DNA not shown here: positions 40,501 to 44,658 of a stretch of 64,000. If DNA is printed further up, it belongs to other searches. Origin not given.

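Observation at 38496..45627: LexA-box-preceded DUF6504-like / HEPN-like / DnaE2 / methyltransferase / DinB operon without imuA' or imuB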

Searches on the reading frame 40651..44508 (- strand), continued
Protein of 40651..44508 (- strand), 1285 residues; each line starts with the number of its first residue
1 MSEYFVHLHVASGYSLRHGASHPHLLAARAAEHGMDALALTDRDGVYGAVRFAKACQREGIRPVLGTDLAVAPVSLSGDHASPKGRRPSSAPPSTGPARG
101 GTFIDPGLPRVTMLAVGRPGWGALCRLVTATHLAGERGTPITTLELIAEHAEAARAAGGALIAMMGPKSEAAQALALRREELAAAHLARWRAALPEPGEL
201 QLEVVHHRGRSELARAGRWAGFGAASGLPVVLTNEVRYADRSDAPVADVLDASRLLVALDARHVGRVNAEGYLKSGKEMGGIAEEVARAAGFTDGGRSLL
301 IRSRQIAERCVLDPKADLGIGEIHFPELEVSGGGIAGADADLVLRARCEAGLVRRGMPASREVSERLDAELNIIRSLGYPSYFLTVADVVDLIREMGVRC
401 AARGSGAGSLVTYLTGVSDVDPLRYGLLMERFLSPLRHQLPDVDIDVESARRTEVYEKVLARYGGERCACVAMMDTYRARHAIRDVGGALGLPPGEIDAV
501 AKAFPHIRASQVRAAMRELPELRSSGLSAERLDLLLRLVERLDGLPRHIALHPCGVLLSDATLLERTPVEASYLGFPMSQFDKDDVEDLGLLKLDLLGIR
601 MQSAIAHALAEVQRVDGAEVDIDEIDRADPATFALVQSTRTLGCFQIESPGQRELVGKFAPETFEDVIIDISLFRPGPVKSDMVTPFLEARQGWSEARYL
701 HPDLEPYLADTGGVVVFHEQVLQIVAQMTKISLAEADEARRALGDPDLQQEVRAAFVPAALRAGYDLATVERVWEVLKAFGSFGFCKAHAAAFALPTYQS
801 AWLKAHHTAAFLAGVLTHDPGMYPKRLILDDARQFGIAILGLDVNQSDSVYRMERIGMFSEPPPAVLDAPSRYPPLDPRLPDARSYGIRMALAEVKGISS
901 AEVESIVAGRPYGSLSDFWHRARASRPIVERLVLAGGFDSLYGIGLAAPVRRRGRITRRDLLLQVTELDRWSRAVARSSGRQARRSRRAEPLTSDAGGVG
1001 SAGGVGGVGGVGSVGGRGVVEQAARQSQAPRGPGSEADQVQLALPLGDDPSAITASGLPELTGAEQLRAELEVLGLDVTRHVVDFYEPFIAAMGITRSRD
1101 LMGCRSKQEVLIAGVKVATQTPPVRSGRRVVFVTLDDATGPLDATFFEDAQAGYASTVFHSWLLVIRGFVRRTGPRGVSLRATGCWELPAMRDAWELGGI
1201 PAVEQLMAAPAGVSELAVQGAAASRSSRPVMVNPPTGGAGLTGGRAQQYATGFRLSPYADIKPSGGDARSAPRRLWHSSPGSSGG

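Call 43: get_annotated_region(hit=H6, flank=4000)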
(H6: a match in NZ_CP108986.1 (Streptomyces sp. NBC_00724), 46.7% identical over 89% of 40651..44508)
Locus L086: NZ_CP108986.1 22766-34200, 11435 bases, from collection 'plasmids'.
description: Streptomyces sp. NBC_00724 plasmid unnamed1, complete sequence
organism: Streptomyces sp. NBC_00724 (NCBI taxid 2975812)
taxonomy: Bacteria; Actinomycetota; Actinomycetes; Kitasatosporales; Streptomycetaceae; Streptomyces; Streptomyces sp. NBC 00724
host: -; source: -; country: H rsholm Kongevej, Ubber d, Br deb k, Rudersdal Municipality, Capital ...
typing (MOB-suite, as given by PLSDB): non-mobilizable
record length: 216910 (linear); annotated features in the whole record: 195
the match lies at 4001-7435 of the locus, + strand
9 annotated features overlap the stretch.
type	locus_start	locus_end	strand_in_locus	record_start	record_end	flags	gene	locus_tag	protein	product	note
CDS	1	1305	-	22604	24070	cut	-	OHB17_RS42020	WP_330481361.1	hypothetical protein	-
CDS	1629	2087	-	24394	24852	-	-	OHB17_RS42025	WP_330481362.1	hypothetical protein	-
CDS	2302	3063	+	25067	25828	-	-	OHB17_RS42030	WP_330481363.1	hypothetical protein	-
CDS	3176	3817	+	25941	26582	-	-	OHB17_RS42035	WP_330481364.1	CBS domain-containing protein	-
CDS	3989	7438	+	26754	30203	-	dnaE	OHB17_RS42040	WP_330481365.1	DNA polymerase III subunit alpha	GO:0006260 - DNA replication [Evidence IEA]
CDS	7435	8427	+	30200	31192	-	-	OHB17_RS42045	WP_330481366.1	helix-hairpin-helix domain-containing protein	-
CDS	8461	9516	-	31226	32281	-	-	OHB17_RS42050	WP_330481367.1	DUF6292 family protein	-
CDS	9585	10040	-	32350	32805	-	-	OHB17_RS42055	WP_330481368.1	hypothetical protein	-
CDS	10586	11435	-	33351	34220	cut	-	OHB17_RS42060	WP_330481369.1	hypothetical protein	-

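Call 44: get_annotated_region(hit=H5, flank=4000)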
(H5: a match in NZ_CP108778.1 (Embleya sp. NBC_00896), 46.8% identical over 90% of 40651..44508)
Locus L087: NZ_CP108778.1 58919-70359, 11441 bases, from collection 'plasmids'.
description: Embleya sp. NBC_00896 plasmid unnamed2, complete sequence
organism: Embleya sp. NBC_00896 (NCBI taxid 2975961)
taxonomy: Bacteria; Actinomycetota; Actinomycetes; Kitasatosporales; Streptomycetaceae; Embleya; Embleya sp. NBC 00896
host: -; source: -; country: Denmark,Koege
typing (MOB-suite, as given by PLSDB): non-mobilizable
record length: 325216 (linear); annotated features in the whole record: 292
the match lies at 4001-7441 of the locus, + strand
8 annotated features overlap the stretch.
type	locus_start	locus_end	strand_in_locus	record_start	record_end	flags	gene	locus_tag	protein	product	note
CDS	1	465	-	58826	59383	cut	-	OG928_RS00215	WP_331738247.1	hypothetical protein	-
CDS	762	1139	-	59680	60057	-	-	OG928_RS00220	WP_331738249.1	hypothetical protein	-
CDS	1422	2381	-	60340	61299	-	-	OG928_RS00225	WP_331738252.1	sigma-70 family RNA polymerase sigma factor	GO:0006352 - DNA-templated transcription initiation [Evidence IEA]; GO:0006355 - regulation of DNA-templated ...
CDS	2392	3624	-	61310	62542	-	-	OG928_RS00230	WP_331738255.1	FAD-dependent oxidoreductase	-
CDS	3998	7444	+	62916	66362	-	dnaE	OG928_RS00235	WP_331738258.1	DNA polymerase III subunit alpha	GO:0006260 - DNA replication [Evidence IEA]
CDS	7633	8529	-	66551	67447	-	-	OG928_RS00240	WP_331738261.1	hypothetical protein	-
CDS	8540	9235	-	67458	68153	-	-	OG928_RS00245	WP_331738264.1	hypothetical protein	-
CDS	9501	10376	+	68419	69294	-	-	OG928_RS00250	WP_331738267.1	Ku protein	GO:0006303 - double-strand break repair via nonhomologous end joining [Evidence IEA]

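Call 53: search_protein_families(library=pfam, proteins=[L084:2173-2865:+], max_evalue=0.1)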
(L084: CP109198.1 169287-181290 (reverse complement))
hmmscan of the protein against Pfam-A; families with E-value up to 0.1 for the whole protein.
L084:2173-2865:+ (230 aa): 0 families

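Call 54: search_protein_families(library=ncbifam, proteins=[L084:4383-7553:+, L086:3989-7438:+, L083:6001-9639:+, L084:2173-2865:+, L084:2873-4390:+], max_evalue=0.00001)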
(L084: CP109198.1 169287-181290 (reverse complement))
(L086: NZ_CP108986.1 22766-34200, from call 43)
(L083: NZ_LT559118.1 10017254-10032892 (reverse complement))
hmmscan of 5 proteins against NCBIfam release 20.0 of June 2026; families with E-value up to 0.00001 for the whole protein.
L084:4383-7553:+ (1056 aa): 14 families
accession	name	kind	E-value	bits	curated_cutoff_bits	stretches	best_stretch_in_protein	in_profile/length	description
NF004225.0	PRK05672.1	subfamily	0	1189.8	939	1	23-1044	4-1038/1047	error-prone DNA polymerase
NF004226.0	PRK05673.1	equivalog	2.8e-192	641.5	1002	1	22-886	3-893/1146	DNA polymerase III subunit alpha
TIGR00594.1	polc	superfamily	1.3e-176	589.6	434.35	1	25-886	1-890/1022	DNA polymerase III subunit alpha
NF005298.0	PRK06826.1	equivalog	2.2e-163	545.6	1260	1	24-885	4-890/1151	DNA polymerase III subunit alpha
NF005377.0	PRK06920.1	equivalog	1.6e-133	446.8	1806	1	27-1038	5-1023/1108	DNA polymerase III subunit alpha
NF005617.0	PRK07374.1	equivalog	9.8e-122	407.9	1653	2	489-884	509-901/1170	DNA polymerase III subunit alpha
NF005582.0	PRK07279.1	equivalog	5e-104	349.3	1279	2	489-885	433-812/1033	DNA polymerase III subunit alpha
NF005516.0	PRK07135.1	equivalog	8.2e-101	338.7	1084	3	488-877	427-812/974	DNA polymerase III DnaE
NF004550.0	PRK05898.1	equivalog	3e-94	317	1182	1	279-878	204-810/971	DNA polymerase III subunit alpha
NF007079.0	PRK09532.1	equivalog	5.3e-92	309.4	1525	2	26-472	4-469/876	DNA polymerase III subunit alpha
NF001688.0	PRK00448.1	equivalog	6.7e-29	100.1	873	3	200-392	725-914/1445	PolC-type DNA polymerase III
TIGR01405.1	polC_Gram_pos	equivalog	3e-25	88.2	1043.45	3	782-881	1112-1206/1211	DNA polymerase III subunit alpha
NF005616.0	PRK07373.1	equivalog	4.2e-14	51.9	646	1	741-885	38-180/449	DNA polymerase III subunit alpha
NF041577.1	nside_bi_sphtase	equivalog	1.8e-06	27.4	400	1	27-91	5-67/276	3',5'-nucleoside bisphosphate phosphatase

L086:3989-7438:+ (1149 aa): 14 families
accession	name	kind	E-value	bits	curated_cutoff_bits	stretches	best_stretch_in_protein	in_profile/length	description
NF004225.0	PRK05672.1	subfamily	9.7e-188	626.5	939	1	6-1077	8-1036/1047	error-prone DNA polymerase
NF004226.0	PRK05673.1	equivalog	2e-184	615.5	1002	1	5-1078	7-1067/1146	DNA polymerase III subunit alpha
TIGR00594.1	polc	superfamily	7.5e-160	534.1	434.35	1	5-1033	2-1022/1022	DNA polymerase III subunit alpha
NF005298.0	PRK06826.1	equivalog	3e-156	522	1260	1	5-1074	6-1073/1151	DNA polymerase III subunit alpha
NF005377.0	PRK06920.1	equivalog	1.5e-128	430.3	1806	1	5-1082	4-1032/1108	DNA polymerase III subunit alpha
NF005516.0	PRK07135.1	equivalog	2.3e-101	340.5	1084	1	342-882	249-790/974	DNA polymerase III DnaE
NF005617.0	PRK07374.1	equivalog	3.4e-101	339.9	1653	1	5-1074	4-1081/1170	DNA polymerase III subunit alpha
NF005582.0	PRK07279.1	equivalog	3.3e-97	326.7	1279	1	323-1070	238-961/1033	DNA polymerase III subunit alpha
NF004550.0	PRK05898.1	equivalog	1.2e-88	298.5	1182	1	327-939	231-841/971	DNA polymerase III subunit alpha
NF007079.0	PRK09532.1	equivalog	6.2e-65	219.9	1525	1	5-772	4-777/876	DNA polymerase III subunit alpha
NF001688.0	PRK00448.1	equivalog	3.9e-14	51.2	873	0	5-70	339-404/1445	PolC-type DNA polymerase III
NF005616.0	PRK07373.1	equivalog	2e-13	49.7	646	1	769-1068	36-355/449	DNA polymerase III subunit alpha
TIGR01405.1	polC_Gram_pos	equivalog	7.9e-13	47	1043.45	0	5-70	105-170/1211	DNA polymerase III subunit alpha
NF041577.1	nside_bi_sphtase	equivalog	1.4e-08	34.2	400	1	6-70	5-67/276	3',5'-nucleoside bisphosphate phosphatase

L083:6001-9639:+ (1213 aa): 14 families
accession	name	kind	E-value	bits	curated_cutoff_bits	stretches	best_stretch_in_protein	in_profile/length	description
NF004225.0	PRK05672.1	subfamily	5.7e-190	633.8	939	1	2-1139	3-1027/1047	error-prone DNA polymerase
NF004226.0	PRK05673.1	equivalog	2.4e-180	602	1002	1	3-1145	4-1063/1146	DNA polymerase III subunit alpha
TIGR00594.1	polc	superfamily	4.4e-153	511.7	434.35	1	5-1103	1-1022/1022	DNA polymerase III subunit alpha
NF005298.0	PRK06826.1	equivalog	1.8e-142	476.3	1260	1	4-1128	4-1056/1151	DNA polymerase III subunit alpha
NF005377.0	PRK06920.1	equivalog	3.4e-116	389.4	1806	2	200-848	169-798/1108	DNA polymerase III subunit alpha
NF005617.0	PRK07374.1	equivalog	1e-100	338.3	1653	1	7-845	5-828/1170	DNA polymerase III subunit alpha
NF005516.0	PRK07135.1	equivalog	6.5e-93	312.6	1084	1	341-841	249-743/974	DNA polymerase III DnaE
NF005582.0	PRK07279.1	equivalog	2.2e-92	310.7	1279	1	210-838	142-736/1033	DNA polymerase III subunit alpha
NF004550.0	PRK05898.1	equivalog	2.8e-82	277.4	1182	1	346-846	255-744/971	DNA polymerase III subunit alpha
NF007079.0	PRK09532.1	equivalog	1.9e-73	248.1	1525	1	6-772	4-771/876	DNA polymerase III subunit alpha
NF001688.0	PRK00448.1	equivalog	4.5e-18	64.2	873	2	777-940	1271-1437/1445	PolC-type DNA polymerase III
TIGR01405.1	polC_Gram_pos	equivalog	6.9e-13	47.2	1043.45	1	777-940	1037-1204/1211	DNA polymerase III subunit alpha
NF005616.0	PRK07373.1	equivalog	4.8e-10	38.5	646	0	774-843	35-105/449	DNA polymerase III subunit alpha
NF041577.1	nside_bi_sphtase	equivalog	1.4e-06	27.7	400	1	16-71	12-67/276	3',5'-nucleoside bisphosphate phosphatase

L084:2173-2865:+ (230 aa): 1 family
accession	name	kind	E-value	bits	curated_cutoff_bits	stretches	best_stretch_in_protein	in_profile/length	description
NF058630.1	repair_Rv3395c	exception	4.2e-33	114.2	65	1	26-177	1-153/153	DnaE2-dependent mutagenesis accessory factor ImuA'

L084:2873-4390:+ (505 aa): 7 families
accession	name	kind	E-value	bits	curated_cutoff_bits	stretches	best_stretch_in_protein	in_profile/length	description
NF002848.0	PRK03103.1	subfamily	3.4e-13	48.8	381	1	160-226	179-247/410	DNA polymerase IV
NF002751.0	PRK02794.1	equivalog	1.1e-10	40.9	371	1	30-263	72-313/425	DNA polymerase IV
NF002677.0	PRK02406.1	equivalog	6.7e-10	38.6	256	0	172-270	191-289/357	DNA polymerase IV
NF002882.0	PRK03348.1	equivalog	1.1e-09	37.6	389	1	30-357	40-368/461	DNA polymerase IV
NF003015.0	PRK03858.1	subfamily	4.1e-09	36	367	1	24-383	33-395/399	DNA polymerase IV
NF002492.0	PRK01810.1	equivalog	6.4e-09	35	399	0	172-283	195-308/412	DNA polymerase IV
NF002883.0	PRK03352.1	equivalog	2.2e-07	30.4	330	1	29-269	43-287/347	DNA polymerase IV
